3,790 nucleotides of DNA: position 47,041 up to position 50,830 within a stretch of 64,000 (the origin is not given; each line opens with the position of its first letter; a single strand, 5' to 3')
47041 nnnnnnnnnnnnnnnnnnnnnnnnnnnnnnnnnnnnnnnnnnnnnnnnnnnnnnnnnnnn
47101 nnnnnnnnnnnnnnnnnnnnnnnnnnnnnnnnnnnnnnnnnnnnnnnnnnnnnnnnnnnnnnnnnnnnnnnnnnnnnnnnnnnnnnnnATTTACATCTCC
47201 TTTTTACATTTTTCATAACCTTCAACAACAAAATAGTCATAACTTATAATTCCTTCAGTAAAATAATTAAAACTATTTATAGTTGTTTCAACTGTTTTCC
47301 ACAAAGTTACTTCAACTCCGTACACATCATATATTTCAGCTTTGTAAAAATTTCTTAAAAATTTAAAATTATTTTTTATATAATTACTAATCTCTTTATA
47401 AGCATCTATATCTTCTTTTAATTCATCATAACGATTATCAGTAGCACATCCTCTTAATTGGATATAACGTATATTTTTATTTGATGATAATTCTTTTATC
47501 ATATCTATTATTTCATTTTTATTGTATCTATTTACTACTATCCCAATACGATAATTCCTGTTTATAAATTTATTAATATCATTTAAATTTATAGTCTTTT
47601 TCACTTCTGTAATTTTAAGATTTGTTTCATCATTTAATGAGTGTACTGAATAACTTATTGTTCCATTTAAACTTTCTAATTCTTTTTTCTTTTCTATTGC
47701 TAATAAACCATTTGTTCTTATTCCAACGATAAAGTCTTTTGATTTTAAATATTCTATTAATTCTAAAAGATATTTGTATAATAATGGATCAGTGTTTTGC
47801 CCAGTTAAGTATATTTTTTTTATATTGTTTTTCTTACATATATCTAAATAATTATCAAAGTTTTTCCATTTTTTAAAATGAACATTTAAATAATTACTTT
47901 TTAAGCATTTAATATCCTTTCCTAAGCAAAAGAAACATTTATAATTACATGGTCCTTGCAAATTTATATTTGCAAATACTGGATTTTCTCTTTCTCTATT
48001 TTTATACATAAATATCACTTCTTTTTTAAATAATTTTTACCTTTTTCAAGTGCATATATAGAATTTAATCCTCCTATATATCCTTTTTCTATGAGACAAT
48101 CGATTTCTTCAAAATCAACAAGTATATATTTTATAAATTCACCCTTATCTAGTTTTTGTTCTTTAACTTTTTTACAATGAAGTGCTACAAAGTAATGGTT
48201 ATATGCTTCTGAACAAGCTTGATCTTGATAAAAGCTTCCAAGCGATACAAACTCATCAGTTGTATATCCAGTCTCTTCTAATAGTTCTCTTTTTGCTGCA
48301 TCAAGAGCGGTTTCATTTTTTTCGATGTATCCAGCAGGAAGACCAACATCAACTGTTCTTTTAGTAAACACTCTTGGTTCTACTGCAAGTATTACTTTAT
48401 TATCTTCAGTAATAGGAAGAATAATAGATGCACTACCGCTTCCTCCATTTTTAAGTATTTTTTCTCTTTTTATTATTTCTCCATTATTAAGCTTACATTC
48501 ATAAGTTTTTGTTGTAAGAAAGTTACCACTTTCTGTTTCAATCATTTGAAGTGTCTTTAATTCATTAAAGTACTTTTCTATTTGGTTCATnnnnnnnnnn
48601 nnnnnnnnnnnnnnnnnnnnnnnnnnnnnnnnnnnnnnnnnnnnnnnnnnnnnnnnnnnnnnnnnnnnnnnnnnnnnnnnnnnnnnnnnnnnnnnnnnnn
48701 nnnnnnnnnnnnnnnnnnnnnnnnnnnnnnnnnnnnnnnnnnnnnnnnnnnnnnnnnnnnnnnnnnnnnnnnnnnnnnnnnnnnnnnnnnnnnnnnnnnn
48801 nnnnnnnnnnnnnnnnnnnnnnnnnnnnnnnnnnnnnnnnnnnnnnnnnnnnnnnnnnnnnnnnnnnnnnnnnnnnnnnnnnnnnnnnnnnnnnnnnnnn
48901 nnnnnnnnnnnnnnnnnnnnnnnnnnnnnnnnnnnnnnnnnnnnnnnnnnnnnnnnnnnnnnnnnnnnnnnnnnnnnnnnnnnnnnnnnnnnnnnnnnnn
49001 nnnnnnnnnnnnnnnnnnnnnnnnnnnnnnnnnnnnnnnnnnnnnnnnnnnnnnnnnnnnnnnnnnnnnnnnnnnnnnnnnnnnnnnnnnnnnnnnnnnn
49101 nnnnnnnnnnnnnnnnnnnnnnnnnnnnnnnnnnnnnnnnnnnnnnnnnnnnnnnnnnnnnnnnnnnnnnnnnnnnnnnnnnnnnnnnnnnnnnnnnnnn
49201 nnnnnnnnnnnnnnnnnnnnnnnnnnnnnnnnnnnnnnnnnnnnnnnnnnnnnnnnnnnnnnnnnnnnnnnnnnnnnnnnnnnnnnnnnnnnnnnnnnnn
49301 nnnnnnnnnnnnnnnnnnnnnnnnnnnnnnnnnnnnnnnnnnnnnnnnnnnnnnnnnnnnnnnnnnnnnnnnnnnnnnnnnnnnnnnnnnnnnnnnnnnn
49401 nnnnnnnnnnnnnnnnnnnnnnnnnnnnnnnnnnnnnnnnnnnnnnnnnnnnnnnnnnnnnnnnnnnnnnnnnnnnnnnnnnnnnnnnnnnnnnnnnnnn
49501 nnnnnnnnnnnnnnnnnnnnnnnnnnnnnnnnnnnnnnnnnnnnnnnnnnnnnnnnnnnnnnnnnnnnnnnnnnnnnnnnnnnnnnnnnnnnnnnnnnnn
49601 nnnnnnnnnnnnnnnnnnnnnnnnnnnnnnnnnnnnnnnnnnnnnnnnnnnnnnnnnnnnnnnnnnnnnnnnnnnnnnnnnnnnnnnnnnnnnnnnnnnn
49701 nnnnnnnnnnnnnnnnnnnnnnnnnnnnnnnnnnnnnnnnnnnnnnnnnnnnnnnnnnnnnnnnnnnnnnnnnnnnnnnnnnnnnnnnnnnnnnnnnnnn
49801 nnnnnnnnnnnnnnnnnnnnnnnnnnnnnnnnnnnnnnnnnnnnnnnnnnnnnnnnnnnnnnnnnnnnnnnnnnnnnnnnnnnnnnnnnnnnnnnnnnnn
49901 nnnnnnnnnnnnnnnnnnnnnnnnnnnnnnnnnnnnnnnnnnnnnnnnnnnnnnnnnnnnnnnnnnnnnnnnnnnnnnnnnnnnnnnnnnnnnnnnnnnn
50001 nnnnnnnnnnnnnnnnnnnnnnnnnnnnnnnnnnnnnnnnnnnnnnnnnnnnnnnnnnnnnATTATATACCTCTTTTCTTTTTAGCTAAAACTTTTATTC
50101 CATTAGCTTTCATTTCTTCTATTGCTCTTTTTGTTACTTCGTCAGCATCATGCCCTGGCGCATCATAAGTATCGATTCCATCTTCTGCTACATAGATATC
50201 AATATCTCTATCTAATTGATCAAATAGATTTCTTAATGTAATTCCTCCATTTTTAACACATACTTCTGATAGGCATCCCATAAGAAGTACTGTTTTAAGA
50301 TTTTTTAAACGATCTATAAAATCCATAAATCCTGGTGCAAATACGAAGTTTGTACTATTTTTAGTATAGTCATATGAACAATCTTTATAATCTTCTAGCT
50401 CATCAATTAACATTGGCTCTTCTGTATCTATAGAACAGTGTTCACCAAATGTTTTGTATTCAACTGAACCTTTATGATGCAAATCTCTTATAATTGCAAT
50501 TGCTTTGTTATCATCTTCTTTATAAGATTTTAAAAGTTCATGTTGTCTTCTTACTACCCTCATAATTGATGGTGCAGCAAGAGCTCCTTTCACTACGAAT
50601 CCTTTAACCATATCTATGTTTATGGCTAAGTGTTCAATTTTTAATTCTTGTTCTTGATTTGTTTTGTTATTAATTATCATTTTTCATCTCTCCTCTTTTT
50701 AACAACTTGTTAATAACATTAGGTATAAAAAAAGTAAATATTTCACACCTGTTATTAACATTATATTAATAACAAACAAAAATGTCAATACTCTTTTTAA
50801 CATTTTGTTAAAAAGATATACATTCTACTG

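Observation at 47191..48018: Uncharacterized radical SAM enzyme embedded inside the NAD salvage operon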

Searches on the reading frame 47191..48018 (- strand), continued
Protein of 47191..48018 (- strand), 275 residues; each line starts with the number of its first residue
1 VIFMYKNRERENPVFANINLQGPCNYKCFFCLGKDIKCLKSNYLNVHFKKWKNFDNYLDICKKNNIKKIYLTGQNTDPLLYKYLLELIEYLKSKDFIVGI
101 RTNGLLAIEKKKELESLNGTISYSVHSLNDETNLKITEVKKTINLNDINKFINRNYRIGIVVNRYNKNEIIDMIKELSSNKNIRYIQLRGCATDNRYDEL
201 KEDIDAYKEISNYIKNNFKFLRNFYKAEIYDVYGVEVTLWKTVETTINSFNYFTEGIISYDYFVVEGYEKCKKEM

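Call 83: search_protein_families(library=padloc, proteins=[window:47191-48018:-], max_evalue=0.001)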
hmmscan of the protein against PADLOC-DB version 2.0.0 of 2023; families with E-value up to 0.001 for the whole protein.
window:47191-48018:- (275 aa): 2 families
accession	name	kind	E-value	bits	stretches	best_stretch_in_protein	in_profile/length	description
PDLC02903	pVip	-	4.2e-16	57.2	1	17-189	3-172/257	Viperins not associated with kinases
PDLC02904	pVip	-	1.4e-10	39.1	1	15-195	4-181/262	Viperins associated with kinases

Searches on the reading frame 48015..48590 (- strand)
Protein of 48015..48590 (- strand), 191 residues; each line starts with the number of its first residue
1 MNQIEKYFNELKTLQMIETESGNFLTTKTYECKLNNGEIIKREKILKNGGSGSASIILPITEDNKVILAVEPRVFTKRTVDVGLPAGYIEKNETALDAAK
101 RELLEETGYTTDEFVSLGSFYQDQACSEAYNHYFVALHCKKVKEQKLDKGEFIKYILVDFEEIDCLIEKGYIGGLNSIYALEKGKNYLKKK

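Call 3: search_protein_families(library=pfam, proteins=[window:48015-48590:-], max_evalue=0.01)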
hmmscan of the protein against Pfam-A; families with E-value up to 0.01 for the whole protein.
window:48015-48590:- (191 aa): 1 family
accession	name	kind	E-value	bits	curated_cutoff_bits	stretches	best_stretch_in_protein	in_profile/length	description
PF00293.34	NUDIX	-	5.7e-14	52.7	21.1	1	56-166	7-119/134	NUDIX domain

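Call 4: search_protein_families(library=ncbifam, proteins=[window:48015-48590:-], max_evalue=0.01)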
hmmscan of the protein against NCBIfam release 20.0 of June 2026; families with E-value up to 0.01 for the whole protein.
window:48015-48590:- (191 aa): 17 families
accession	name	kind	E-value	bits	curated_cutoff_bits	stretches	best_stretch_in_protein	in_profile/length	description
NF008736.0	PRK11762.1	equivalog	2.4e-14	53.3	169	1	22-190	19-183/186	ADP compounds hydrolase NudE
TIGR00052.1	TIGR00052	subfamily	1.3e-06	28.1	79.55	1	33-140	27-140/188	nudix-type nucleoside diphosphatase, YffH/AdpP family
TIGR02705.1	nudix_YtkD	equivalog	6e-06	25.9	154.4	1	82-121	47-86/156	RNA deprotection pyrophosphohydrolase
NF011585.0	PRK15009.1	equivalog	4.8e-05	23.1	234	1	23-140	16-138/191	GDP-mannose pyrophosphatase NudK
NF001938.0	PRK00714.1-5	equivalog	0.00012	21.4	116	1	81-115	46-80/172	RNA pyrophosphohydrolase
NF001299.0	PRK00241.1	equivalog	0.00016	21.2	158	1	55-119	137-198/263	NAD(+) diphosphatase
NF011922.0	PRK15393.1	equivalog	0.00018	21.2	152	1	86-156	73-140/182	NUDIX hydrolase YfcD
NF006530.0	PRK08999.1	equivalog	0.0007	18.7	245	1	83-144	36-91/315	Nudix family hydrolase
NF008044.0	PRK10776.1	equivalog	0.0009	19.1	148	1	83-119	34-70/130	8-oxo-dGTP diphosphatase MutT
NF003791.0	PRK05379.2-3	equivalog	0.0011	18.2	409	1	82-121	229-268/340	bifunctional nicotinamide-nucleotide adenylyltransferase/Nudix hydroxylase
NF052459.1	OxoGTPPhMutT1Mycb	equivalog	0.0011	18.1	475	1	74-112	23-61/292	8-oxo-(d)GTP phosphatase MutT1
NF003786.0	PRK05379.1-2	equivalog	0.0012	18.2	397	1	67-129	231-292/354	bifunctional nicotinamide-nucleotide adenylyltransferase/Nudix hydroxylase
NF041652.1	Nud_hyd_Dein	equivalog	0.0033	17.7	200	1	63-114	23-77/152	Nudix hydrolase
TIGR00586.1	mutt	equivalog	0.0036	17.3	97.9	1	82-118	34-70/129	8-oxo-dGTP diphosphatase MutT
NF001937.0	PRK00714.1-4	equivalog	0.0038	16.9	139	1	83-117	34-68/161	RNA pyrophosphohydrolase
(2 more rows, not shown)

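Call 92: search_solved_structures(query=window:48015-48590:-, max_evalue=0.001)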
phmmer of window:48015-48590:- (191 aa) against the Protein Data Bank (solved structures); distinct sequences matched with E-value up to 0.001: 17.
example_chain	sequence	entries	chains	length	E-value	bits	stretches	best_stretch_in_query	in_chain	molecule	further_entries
8zr8_A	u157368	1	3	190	1.2e-13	54.3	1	8-167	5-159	Methanol dehydrogenase activator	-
8wv3_A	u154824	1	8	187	1.3e-13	54.2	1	8-168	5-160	ADP-ribose pyrophosphatase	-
9jax_E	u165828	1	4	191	1.4e-13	54.1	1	8-168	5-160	ADP-ribose pyrophosphatase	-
2yvm_A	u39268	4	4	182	3.5e-13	52.8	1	50-189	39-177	MutT/nudix family protein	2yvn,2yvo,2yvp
5c7q_A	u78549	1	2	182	3.6e-12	49.5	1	10-174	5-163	NudF protein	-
5c7t_A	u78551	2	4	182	9.6e-12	48.1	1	10-174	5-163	NudF protein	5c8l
2w4e_A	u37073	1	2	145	2.3e-08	37.1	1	54-175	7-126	MUTT/NUDIX FAMILY PROTEIN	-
1v8i_A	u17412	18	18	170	5.7e-07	32.6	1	81-162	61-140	ADP-ribose pyrophosphatase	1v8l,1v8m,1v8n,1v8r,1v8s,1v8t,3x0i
1v8v_A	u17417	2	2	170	1.5e-06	31.2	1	81-162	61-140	ADP-ribose pyrophosphatase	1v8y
1v8u_A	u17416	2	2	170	1.5e-06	31.2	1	81-162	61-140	ADP-ribose pyrophosphatase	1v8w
3o6z_A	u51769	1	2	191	5.9e-05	26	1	21-141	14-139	GDP-mannose pyrophosphatase nudK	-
3o52_A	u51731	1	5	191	6.6e-05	25.8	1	21-140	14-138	GDP-mannose pyrophosphatase nudK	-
1viu_A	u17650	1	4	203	7.5e-05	25.7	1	21-140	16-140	ADP-ribose pyrophosphatase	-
1vhg_A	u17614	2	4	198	8.2e-05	25.5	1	14-117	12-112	ADP compounds hydrolase nudE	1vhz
2b0v_A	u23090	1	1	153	0.0003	23.7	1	56-123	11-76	NUDIX hydrolase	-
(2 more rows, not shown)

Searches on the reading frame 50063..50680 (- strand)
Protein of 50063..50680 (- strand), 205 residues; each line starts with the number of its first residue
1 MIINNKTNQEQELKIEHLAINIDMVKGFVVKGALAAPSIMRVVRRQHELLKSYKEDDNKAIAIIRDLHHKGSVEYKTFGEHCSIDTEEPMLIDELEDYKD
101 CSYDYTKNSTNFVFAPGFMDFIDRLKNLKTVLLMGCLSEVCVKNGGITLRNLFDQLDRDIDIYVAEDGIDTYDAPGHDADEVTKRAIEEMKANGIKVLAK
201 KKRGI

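Call 3: search_protein_families(library=pfam, proteins=[window:50063-50680:-], max_evalue=0.01)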
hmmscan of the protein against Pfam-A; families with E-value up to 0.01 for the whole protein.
window:50063-50680:- (205 aa): 1 family
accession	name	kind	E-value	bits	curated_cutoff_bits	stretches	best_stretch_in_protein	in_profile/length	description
PF00857.26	Isochorismatase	-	2.2e-15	57.6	27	1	20-197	4-170/175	Isochorismatase domain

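Call 4: search_protein_families(library=ncbifam, proteins=[window:50063-50680:-], max_evalue=0.01)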
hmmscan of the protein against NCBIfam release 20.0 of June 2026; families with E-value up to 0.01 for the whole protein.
window:50063-50680:- (205 aa): 0 families
